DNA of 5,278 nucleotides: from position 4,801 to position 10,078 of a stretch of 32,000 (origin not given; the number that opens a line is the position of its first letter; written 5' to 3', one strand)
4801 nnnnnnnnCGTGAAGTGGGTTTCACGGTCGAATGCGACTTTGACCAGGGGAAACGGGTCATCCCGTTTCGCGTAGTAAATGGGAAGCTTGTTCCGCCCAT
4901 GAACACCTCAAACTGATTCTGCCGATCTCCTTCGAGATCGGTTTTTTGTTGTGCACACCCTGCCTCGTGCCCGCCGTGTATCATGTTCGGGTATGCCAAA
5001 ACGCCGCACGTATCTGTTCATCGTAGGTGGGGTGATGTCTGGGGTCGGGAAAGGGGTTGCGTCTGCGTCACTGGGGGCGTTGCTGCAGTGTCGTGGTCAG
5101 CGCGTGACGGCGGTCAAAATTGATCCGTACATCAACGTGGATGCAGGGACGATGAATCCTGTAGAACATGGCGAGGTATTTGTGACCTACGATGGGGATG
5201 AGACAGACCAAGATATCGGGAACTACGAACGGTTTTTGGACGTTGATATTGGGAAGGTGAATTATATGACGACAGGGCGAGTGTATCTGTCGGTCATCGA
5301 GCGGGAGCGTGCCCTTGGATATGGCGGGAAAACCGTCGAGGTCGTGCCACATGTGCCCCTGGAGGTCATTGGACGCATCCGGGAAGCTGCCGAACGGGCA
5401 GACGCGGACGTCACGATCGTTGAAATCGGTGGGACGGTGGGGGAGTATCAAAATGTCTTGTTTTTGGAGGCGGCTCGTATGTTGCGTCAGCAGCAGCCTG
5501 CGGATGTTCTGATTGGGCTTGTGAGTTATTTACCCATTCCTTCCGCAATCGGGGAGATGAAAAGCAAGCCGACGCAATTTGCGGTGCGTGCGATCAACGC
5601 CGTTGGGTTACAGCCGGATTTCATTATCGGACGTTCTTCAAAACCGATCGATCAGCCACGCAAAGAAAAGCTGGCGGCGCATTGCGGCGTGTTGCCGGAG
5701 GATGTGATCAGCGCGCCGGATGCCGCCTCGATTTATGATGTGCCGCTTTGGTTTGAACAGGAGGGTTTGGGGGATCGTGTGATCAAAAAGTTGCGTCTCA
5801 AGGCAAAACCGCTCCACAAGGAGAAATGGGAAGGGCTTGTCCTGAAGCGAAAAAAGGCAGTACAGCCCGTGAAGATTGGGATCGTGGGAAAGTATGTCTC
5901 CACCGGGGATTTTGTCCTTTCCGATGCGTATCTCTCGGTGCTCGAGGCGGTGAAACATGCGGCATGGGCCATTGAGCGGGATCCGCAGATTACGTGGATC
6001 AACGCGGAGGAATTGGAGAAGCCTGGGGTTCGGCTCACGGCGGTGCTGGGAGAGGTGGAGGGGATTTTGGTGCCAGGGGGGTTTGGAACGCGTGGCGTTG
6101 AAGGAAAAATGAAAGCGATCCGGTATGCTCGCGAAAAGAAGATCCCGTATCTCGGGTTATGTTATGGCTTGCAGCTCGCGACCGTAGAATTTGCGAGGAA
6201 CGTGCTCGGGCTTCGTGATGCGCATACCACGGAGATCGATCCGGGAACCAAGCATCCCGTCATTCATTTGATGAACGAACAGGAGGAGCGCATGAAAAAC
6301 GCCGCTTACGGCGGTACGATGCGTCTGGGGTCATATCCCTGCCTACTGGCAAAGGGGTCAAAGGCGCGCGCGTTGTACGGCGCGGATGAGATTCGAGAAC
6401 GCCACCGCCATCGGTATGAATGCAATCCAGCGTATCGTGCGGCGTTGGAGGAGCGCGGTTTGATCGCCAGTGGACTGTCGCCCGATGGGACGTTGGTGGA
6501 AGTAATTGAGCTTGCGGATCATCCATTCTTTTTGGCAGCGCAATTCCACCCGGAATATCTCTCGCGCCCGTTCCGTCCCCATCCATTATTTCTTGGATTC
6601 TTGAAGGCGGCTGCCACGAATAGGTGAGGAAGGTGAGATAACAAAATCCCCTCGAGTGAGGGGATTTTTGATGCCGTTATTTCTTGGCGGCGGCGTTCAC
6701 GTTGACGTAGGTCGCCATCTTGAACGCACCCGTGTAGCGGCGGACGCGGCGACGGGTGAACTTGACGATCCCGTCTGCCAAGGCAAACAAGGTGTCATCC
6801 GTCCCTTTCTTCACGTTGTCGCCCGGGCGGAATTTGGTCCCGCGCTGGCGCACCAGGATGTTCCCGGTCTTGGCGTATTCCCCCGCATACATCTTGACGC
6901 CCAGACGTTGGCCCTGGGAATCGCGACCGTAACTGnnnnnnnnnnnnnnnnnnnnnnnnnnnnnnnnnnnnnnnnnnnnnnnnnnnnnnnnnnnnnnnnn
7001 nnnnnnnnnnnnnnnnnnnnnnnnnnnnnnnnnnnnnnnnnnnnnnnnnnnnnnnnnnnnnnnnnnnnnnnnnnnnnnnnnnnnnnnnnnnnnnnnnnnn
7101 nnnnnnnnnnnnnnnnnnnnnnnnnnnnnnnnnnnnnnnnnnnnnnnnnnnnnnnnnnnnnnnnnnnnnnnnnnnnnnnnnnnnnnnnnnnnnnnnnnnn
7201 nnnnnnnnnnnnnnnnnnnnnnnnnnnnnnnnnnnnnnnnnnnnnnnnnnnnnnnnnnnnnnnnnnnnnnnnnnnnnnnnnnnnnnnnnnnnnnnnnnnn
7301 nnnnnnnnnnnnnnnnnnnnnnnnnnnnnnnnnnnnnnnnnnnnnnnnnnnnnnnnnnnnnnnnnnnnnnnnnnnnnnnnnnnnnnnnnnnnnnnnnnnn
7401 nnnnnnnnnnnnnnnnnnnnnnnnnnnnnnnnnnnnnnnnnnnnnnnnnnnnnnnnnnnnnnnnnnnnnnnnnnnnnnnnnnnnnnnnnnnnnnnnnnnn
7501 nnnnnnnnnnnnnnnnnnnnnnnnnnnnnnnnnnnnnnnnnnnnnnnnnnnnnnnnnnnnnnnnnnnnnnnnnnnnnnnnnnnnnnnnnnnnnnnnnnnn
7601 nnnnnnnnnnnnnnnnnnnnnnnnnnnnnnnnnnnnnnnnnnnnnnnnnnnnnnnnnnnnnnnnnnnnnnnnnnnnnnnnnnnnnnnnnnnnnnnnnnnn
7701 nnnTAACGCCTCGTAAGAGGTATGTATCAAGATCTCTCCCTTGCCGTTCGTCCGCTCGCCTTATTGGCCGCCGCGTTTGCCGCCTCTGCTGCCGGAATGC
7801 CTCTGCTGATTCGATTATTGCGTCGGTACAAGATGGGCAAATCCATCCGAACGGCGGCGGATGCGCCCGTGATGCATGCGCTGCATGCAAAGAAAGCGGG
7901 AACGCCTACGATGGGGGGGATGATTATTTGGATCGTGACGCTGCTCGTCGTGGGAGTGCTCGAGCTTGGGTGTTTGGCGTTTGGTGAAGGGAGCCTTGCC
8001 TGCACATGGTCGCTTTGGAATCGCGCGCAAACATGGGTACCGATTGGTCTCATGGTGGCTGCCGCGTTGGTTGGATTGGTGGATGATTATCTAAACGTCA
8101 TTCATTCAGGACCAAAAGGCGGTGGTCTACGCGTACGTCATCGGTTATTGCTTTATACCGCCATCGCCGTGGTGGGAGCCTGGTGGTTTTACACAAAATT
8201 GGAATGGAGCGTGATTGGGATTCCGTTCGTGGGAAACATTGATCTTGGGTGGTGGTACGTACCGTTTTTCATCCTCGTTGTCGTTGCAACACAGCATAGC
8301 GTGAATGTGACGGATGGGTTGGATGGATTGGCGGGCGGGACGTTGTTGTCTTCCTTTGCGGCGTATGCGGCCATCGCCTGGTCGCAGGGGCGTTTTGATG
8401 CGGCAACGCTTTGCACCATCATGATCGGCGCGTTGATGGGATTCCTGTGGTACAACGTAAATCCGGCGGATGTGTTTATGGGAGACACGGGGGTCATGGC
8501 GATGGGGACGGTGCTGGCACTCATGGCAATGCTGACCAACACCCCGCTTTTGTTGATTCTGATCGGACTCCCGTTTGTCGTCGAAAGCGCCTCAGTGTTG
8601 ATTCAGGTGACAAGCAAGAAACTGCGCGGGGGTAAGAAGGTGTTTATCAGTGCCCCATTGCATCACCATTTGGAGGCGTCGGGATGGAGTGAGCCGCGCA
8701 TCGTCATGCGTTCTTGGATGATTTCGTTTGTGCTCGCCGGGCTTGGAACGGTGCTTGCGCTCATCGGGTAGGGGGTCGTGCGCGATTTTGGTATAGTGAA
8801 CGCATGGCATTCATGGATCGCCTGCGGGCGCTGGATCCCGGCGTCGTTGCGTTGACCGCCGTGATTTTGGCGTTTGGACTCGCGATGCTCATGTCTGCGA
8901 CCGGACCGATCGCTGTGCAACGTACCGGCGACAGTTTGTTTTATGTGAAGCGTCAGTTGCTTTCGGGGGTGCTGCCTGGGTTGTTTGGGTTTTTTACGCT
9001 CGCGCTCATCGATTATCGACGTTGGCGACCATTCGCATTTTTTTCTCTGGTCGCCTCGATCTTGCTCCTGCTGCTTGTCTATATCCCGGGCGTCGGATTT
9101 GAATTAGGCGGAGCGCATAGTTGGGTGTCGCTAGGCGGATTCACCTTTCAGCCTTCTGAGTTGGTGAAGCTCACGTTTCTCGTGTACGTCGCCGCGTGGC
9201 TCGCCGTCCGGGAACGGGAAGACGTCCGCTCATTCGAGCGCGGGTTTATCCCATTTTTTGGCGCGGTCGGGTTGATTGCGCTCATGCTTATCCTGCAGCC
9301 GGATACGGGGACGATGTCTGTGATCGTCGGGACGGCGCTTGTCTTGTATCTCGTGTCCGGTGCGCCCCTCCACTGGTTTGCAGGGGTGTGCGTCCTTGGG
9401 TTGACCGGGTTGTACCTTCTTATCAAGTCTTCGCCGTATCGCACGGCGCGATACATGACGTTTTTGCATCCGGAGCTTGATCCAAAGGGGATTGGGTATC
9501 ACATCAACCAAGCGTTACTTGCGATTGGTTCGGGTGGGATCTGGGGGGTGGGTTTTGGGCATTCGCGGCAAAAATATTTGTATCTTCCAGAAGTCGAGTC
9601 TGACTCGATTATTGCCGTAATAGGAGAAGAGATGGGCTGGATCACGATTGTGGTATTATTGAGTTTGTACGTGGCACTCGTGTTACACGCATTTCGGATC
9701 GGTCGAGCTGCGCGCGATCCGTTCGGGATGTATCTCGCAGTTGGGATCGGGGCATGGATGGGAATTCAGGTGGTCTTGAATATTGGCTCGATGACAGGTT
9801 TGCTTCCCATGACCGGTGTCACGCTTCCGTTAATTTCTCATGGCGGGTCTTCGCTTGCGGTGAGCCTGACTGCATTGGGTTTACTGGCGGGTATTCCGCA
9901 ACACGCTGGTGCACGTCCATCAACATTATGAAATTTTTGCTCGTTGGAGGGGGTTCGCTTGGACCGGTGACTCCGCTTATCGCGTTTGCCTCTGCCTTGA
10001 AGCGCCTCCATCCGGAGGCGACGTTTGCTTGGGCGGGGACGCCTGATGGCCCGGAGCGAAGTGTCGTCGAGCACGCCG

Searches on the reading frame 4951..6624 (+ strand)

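Call 11: search_protein_families(library=pfam, proteins=[window:4951-6624:+], max_evalue=0.001)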
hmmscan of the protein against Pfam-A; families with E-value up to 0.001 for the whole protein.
window:4951-6624:+ (558 aa): 4 families
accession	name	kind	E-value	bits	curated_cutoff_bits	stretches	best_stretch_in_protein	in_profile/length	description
PF06418.20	CTP_synth_N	-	3.1e-97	325.5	26.1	1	21-283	2-265/265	CTP synthase N-terminus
PF00117.34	GATase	-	9.6e-36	123.7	22.8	1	323-552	2-189/190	Glutamine amidotransferase class-I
PF01656.29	CbiA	-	3.8e-06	27.3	25.4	1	25-180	3-54/125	CobQ/CobB/MinD/ParA nucleotide binding domain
PF07722.19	Peptidase_C26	-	5.2e-06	26.8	20.5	1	387-535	95-219/219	Peptidase C26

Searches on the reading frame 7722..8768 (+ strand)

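Call 11: search_protein_families(library=pfam, proteins=[window:7722-8768:+], max_evalue=0.001)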
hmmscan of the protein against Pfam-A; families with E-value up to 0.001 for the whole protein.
window:7722-8768:+ (349 aa): 1 family
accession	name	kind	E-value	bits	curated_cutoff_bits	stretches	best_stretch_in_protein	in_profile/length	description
PF00953.26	Glycos_transf_4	-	7.3e-35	120.8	27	1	107-271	4-158/160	Glycosyl transferase family 4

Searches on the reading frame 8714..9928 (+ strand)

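Call 11: search_protein_families(library=pfam, proteins=[window:8714-9928:+], max_evalue=0.001)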
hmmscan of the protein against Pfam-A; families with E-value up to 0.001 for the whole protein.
window:8714-9928:+ (405 aa): 1 family
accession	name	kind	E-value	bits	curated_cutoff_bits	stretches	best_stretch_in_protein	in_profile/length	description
PF01098.24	FTSW_RODA_SPOVE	-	4e-93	312.7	26.4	1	47-397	7-353/356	Cell cycle protein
